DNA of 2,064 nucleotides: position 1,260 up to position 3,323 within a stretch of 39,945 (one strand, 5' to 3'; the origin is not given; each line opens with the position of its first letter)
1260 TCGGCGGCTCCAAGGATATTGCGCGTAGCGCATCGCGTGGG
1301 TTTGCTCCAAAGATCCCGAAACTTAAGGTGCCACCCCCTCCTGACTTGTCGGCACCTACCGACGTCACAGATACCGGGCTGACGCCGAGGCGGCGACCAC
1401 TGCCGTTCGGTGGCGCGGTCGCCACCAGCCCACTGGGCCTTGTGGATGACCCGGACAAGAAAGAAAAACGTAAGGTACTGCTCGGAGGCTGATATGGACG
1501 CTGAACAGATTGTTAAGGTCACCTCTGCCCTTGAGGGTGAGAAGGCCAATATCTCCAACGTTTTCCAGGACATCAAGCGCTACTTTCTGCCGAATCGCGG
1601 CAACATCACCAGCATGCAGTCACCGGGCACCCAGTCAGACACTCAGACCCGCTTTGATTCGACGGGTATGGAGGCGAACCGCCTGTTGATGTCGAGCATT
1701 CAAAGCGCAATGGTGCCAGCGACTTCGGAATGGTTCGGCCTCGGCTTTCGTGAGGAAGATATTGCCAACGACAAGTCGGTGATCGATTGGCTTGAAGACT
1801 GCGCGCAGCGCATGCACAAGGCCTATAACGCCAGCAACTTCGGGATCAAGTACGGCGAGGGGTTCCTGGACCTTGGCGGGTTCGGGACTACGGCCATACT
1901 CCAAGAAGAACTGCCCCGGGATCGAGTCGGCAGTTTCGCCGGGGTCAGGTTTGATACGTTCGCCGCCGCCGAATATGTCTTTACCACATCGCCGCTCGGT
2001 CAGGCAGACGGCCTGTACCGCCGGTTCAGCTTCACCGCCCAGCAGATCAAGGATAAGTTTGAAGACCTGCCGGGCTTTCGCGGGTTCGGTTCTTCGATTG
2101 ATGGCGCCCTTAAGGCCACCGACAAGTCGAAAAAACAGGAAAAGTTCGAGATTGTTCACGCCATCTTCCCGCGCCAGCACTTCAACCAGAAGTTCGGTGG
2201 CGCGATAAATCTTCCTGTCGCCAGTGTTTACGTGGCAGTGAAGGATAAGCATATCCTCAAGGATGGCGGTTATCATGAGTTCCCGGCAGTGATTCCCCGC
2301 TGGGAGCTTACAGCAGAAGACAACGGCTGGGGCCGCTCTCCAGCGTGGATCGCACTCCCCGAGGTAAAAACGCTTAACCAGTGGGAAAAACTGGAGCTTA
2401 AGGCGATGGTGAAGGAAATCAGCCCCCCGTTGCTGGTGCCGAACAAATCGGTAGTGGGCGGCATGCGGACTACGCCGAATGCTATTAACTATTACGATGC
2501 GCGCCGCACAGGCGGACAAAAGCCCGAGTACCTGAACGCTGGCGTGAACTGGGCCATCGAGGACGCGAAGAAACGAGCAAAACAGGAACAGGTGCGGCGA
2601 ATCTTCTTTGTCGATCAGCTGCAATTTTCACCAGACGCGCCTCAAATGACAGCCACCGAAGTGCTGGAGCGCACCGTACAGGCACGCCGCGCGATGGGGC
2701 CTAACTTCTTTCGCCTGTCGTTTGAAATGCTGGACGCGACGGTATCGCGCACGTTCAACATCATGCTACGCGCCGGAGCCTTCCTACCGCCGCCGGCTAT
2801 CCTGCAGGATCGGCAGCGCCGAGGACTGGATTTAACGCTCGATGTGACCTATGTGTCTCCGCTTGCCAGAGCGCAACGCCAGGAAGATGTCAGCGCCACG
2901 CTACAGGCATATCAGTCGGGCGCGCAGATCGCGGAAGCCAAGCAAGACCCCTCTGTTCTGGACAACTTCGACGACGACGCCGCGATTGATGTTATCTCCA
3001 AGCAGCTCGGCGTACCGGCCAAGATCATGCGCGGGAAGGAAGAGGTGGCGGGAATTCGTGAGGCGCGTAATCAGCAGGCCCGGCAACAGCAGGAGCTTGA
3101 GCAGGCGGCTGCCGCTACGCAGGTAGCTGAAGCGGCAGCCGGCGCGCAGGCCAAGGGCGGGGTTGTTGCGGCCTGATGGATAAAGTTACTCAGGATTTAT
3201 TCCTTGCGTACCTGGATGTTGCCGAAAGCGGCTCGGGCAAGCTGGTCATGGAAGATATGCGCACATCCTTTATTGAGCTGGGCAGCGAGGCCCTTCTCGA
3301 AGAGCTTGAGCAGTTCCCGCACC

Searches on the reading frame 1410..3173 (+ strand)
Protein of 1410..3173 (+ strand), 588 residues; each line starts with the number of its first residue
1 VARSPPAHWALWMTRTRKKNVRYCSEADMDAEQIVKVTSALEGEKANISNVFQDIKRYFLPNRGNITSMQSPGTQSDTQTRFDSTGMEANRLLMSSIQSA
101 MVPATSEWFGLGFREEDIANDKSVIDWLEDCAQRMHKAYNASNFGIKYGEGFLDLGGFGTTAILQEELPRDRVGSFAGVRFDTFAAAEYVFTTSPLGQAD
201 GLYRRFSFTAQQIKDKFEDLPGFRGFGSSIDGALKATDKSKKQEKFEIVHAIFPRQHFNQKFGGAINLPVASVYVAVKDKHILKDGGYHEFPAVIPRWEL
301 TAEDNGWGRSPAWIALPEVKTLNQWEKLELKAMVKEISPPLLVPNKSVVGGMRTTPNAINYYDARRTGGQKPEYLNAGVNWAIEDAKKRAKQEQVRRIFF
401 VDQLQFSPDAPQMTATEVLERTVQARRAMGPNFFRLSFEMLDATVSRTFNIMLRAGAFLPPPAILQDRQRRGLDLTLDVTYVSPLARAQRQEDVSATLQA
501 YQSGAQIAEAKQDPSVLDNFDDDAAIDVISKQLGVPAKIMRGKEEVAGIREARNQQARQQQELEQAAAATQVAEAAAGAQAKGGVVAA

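Call 77: search_dna_similar(query=window:1410-3173:+, collection=phages, mode=protein, max_rows=15, max_evalue=1e-10)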
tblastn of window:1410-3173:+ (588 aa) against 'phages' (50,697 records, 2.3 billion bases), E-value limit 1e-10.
Records with a match: 214; places in all: 214; records where one place covers at least 80% of the query: 193.
Best place of each record, by identity: <60% 214.
By first word of the organism name: Vibrio 55; Pelagibacter 23; Pseudomonas 16; Escherichia 15; Xanthomonas 15; Salmonella 12; Liberibacter 12; Caudoviricetes 11; Acinetobacter 6; Bordetella 5; and 21 more.
By host as written in the record: - 62; Candidatus Pelagibacter ubique HTCC1062 14; Vibrio cholerae 2095 9; Vibrio cholerae 7; Xanthomonas albilineans CFBP2523 6; Pseudomonas aeruginosa PA14 5; Vibrio splendidus 5; Candidatus Pelagibacter sp. HTCC1062 4; and 70 more.
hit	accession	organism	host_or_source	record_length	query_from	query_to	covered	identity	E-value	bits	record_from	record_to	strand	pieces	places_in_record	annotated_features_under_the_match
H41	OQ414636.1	Pelagibacter phage EXVC032P Baldr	Candidadtus Pelagibacter sp. HTCC1062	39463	32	549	88%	38.3%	1e-101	343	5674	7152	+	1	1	head-tail connector protein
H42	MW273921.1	Pelagibacter phage HTVC028P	Candidatus Pelagibacter sp. HTCC1062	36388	31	549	88%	33.8%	7e-77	271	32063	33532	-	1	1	head-tail connector protein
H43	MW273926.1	Pelagibacter phage HTVC204P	Candidatus Pelagibacter sp. FZCC0015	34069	11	546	91%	31.0%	4e-73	260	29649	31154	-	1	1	head-tail connector | hypothetical protein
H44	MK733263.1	Yersinia phage YeP5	Yersinia enterocolitica JL2002-6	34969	22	549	90%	31.3%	2e-61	226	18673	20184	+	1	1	hypothetical protein (x2)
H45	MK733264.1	Yersinia phage YeP6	Yersinia enterocolitica JL2004-21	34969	22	549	90%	31.3%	2e-61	226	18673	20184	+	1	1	hypothetical protein (x2)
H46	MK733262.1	Yersinia phage YeP4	Yersinia enterocolitica LN1996-YE105.5R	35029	22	549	90%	31.3%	2e-61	226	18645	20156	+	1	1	head to tail connecting protein | hypothetical protein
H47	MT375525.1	Pelagibacter phage Greip EXVC021P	Candidatus Pelagibacter ubique HTCC1062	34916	11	546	91%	30.5%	3e-74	264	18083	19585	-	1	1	head-tail connector protein | hypothetical protein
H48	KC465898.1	Pelagibacter phage HTVC010P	Candidatus Pelagibacter ubique HTCC1062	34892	41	546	86%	32.3%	3e-76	270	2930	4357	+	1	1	head-tail connector protein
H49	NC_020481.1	Pelagibacter phage HTVC010P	Candidatus Pelagibacter ubique HTCC1062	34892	41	546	86%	32.3%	3e-76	270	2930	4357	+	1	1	head-tail adaptor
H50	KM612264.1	Vibrio phage J2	Vibrio cholerae 2095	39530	15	549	91%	30.6%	5e-59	219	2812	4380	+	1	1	hypothetical protein | terminase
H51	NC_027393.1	Vibrio phage J2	Vibrio cholerae 2095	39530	15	549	91%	30.6%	5e-59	219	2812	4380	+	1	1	hypothetical protein | terminase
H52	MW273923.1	Pelagibacter phage HTVC035P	Candidatus Pelagibacter sp. HTCC1062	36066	19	546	90%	30.8%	1e-73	262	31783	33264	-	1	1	head-tail connector | hypothetical protein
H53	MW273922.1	Pelagibacter phage HTVC034P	Candidatus Pelagibacter sp. HTCC1062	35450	41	546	86%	32.1%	1e-76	270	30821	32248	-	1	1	head-tail connector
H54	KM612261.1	Vibrio phage H1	Vibrio cholerae 2095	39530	15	549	91%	30.4%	8e-59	218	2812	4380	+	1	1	hypothetical protein | terminase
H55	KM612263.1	Vibrio phage H3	Vibrio cholerae 2095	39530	15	549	91%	30.4%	8e-59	218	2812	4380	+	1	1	hypothetical protein | terminase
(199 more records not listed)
